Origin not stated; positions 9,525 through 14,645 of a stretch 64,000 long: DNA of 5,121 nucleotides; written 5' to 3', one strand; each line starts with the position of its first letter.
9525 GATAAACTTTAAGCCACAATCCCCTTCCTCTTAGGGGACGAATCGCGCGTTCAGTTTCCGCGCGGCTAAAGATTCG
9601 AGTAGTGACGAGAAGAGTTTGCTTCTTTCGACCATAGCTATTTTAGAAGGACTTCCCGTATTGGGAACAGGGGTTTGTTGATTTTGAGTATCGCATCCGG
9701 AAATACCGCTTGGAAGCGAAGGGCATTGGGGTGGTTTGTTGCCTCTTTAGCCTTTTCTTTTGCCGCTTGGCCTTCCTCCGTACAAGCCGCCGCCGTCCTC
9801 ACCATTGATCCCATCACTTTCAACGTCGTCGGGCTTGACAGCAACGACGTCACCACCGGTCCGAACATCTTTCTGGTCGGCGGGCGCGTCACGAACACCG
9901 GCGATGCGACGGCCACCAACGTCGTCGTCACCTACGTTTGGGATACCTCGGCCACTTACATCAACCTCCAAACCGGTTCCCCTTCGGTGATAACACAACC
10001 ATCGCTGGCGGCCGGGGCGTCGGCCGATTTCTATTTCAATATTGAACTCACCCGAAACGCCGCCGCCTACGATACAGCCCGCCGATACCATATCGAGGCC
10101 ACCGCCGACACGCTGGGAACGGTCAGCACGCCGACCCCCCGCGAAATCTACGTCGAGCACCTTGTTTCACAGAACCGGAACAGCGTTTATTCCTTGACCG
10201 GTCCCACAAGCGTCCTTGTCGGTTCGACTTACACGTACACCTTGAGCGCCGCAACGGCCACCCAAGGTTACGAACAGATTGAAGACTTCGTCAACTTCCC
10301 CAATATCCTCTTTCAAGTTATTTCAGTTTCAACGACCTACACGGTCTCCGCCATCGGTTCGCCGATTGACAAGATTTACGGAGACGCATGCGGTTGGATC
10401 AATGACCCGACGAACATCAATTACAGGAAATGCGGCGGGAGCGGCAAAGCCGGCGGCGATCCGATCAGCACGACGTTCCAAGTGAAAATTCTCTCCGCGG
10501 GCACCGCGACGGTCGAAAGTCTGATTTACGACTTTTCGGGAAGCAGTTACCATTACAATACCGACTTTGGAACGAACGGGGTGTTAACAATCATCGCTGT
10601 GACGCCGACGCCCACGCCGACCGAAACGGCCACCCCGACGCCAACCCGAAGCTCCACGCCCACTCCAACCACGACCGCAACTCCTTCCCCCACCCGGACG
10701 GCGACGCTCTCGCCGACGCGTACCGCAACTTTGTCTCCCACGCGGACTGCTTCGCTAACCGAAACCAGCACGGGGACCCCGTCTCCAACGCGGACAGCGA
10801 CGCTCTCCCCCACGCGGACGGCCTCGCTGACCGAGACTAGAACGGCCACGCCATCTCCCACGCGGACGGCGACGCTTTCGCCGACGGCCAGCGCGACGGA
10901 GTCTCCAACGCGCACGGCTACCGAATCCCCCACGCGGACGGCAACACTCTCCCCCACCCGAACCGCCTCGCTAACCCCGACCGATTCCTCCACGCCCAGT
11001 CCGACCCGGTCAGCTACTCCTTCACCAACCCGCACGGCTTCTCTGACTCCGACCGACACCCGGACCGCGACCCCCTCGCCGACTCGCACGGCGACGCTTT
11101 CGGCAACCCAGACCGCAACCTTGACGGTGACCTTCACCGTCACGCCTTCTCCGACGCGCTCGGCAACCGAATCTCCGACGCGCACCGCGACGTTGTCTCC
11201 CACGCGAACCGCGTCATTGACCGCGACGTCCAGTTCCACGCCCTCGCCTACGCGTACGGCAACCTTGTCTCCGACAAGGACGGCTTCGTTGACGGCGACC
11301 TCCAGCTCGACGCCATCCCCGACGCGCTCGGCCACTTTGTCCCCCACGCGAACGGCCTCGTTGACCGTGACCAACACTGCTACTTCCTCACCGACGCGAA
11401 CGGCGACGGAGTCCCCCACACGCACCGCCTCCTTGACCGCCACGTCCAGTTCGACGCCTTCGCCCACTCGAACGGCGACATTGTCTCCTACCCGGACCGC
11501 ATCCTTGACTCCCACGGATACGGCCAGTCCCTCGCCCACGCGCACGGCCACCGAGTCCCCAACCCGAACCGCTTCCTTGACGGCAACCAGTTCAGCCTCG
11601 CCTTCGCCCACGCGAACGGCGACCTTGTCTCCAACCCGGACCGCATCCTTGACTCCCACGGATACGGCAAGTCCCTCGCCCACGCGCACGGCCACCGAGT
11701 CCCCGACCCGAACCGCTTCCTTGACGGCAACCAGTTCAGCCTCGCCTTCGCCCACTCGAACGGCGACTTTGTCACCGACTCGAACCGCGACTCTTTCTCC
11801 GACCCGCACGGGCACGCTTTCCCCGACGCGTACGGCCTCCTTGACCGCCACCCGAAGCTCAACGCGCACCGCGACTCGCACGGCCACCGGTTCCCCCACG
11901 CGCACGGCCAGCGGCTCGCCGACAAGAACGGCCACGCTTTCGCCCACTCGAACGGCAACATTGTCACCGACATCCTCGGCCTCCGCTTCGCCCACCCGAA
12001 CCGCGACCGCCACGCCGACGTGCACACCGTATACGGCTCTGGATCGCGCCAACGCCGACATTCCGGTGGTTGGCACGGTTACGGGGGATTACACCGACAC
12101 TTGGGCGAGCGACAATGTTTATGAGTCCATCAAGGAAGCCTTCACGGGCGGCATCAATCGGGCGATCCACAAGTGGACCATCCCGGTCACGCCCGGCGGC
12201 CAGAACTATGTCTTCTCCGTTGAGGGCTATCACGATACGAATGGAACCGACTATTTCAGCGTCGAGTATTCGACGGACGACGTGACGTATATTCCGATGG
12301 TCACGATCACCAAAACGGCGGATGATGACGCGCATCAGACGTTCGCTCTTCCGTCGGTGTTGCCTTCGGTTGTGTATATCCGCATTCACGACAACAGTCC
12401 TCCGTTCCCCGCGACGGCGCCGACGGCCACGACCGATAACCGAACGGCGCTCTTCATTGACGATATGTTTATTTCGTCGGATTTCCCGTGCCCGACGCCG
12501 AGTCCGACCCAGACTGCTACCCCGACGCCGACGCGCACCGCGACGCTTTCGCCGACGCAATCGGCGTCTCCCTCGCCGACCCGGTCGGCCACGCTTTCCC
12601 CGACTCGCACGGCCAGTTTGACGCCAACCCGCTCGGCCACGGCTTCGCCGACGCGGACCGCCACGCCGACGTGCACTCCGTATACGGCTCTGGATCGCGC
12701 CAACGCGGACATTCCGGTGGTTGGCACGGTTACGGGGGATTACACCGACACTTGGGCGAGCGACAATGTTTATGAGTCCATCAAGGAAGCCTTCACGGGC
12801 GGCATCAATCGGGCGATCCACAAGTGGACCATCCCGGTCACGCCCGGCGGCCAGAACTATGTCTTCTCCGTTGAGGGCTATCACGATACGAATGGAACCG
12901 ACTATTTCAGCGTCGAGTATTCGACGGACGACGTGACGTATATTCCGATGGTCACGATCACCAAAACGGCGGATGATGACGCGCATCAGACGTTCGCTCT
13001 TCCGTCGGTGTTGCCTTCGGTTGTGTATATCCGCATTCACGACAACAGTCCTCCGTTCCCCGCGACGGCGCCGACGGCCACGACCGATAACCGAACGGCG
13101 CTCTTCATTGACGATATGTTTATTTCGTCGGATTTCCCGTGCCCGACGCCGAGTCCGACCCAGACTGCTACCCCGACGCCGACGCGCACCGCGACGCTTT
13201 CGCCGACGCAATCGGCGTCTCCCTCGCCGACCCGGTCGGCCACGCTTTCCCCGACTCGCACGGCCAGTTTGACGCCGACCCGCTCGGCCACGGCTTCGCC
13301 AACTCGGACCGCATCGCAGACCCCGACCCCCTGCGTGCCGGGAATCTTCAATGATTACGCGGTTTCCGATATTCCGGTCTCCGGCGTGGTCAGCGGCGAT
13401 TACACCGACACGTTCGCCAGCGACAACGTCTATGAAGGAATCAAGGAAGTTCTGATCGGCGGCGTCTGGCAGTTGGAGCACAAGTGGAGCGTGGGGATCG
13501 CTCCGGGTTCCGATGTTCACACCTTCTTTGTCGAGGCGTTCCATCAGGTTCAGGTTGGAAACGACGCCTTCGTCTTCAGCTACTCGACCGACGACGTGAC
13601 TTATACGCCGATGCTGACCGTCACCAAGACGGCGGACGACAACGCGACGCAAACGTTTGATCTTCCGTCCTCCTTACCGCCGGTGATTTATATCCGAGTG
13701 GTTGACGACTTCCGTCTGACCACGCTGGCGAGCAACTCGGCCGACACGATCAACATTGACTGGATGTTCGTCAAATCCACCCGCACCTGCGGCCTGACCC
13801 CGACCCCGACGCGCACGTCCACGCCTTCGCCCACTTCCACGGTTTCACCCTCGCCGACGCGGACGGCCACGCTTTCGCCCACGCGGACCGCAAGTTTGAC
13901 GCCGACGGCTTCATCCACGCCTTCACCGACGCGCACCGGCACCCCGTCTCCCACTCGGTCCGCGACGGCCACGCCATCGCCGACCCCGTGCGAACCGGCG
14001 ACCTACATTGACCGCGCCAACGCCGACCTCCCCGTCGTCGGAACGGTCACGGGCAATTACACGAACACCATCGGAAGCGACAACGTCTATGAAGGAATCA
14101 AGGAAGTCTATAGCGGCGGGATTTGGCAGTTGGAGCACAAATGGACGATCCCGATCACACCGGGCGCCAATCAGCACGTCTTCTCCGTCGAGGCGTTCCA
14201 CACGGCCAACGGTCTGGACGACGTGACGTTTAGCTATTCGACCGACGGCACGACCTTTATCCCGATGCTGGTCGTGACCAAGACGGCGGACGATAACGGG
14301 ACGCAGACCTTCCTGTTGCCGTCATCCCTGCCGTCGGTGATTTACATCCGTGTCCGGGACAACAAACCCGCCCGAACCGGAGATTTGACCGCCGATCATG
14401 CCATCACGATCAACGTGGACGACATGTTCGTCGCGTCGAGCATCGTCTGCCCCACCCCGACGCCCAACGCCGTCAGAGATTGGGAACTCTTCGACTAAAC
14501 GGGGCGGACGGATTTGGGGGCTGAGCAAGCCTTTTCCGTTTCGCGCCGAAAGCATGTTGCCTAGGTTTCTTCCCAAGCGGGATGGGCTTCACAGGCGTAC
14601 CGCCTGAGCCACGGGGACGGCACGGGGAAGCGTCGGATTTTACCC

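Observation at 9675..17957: Tandem pair of giant secreted paralogs built from an unassigned ~190-aa Cys-bounded domain on Pro/Thr-rich stalks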

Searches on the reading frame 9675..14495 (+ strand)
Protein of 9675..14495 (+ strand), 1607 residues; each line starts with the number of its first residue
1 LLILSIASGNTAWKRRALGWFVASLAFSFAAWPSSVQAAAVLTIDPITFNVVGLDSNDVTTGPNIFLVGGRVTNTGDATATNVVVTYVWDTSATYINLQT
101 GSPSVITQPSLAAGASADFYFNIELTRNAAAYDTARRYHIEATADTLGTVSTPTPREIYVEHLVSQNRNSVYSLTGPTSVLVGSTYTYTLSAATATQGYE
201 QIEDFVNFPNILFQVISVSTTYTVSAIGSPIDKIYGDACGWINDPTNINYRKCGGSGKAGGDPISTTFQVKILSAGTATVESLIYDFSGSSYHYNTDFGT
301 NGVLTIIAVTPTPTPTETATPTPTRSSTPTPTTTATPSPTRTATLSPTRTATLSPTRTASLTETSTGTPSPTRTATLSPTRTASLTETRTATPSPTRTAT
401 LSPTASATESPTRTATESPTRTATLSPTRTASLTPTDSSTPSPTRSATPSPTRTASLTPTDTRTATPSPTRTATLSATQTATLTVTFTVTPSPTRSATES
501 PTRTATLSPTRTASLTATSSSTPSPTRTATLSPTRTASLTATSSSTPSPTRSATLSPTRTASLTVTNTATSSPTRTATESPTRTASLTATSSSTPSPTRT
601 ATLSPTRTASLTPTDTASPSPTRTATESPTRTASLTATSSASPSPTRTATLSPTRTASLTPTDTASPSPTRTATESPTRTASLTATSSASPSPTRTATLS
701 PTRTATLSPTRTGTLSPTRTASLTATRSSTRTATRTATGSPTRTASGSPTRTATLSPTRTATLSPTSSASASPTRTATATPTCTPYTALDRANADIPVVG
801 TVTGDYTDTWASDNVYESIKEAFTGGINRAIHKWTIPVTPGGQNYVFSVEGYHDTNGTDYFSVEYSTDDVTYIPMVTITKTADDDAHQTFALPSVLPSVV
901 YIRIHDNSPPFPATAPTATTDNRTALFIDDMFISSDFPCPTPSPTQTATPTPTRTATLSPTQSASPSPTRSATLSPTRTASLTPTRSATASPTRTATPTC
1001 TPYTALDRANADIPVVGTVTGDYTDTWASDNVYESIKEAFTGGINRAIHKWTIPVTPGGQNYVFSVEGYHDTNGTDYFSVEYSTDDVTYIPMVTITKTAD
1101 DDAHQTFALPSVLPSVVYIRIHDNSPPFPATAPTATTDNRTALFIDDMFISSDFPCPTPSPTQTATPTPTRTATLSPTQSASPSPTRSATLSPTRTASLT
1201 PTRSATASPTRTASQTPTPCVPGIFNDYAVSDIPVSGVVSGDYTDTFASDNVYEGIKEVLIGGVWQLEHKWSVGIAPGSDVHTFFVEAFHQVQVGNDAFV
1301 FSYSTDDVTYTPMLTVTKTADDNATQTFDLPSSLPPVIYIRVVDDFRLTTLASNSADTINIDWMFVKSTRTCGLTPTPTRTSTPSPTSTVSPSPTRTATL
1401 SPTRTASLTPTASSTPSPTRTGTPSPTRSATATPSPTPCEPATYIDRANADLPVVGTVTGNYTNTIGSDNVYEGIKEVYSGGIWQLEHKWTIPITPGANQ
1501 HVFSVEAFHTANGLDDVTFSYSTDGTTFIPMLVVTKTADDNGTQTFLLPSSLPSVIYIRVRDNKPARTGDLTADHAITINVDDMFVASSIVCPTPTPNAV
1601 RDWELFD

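Call 5: search_protein_families(library=pfam, proteins=[window:9675-14495:+], max_evalue=1)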
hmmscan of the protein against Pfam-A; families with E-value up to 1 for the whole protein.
window:9675-14495:+ (1607 aa): 2 families
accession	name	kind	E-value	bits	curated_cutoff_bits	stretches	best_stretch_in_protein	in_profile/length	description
PF02389.20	Cornifin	-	0.01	16.5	34.8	2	1372-1441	25-99/135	Cornifin (SPRR) family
PF10992.13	Epiplasmin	-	0.38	11.3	30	0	857-881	36-57/83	Epiplasmin protein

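Call 6: search_protein_families(library=ncbifam, proteins=[window:9675-14495:+], max_evalue=1)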
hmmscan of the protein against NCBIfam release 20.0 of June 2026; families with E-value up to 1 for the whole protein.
window:9675-14495:+ (1607 aa): 1 family
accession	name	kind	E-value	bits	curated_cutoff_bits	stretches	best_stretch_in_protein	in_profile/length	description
NF006967.0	PRK09440.1-5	equivalog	0.018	13.7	402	0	798-849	67-118/424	valine--pyruvate transaminase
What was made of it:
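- On Known C-terminal sorting signals (LPXTG, PEP-CTERM, GlyGly-CTERM, T9SS CTD): No sorting-domain model hits on the full proteins at E<=1 (calls 5, 6).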

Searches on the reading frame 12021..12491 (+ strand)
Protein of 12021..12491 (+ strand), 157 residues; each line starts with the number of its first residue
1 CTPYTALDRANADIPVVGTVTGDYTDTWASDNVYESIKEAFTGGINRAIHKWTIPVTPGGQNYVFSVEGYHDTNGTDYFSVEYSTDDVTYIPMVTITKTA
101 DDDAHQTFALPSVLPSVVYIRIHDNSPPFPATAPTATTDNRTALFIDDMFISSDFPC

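Call 5: search_protein_families(library=pfam, proteins=[window:12021-12491:+], max_evalue=1)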
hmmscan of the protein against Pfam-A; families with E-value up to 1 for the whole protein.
window:12021-12491:+ (157 aa): 1 family
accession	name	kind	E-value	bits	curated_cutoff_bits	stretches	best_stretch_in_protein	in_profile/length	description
PF20495.3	DUF6727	-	0.0021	18.3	22.3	1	27-118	64-145/152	Family of unknown function (DUF6727)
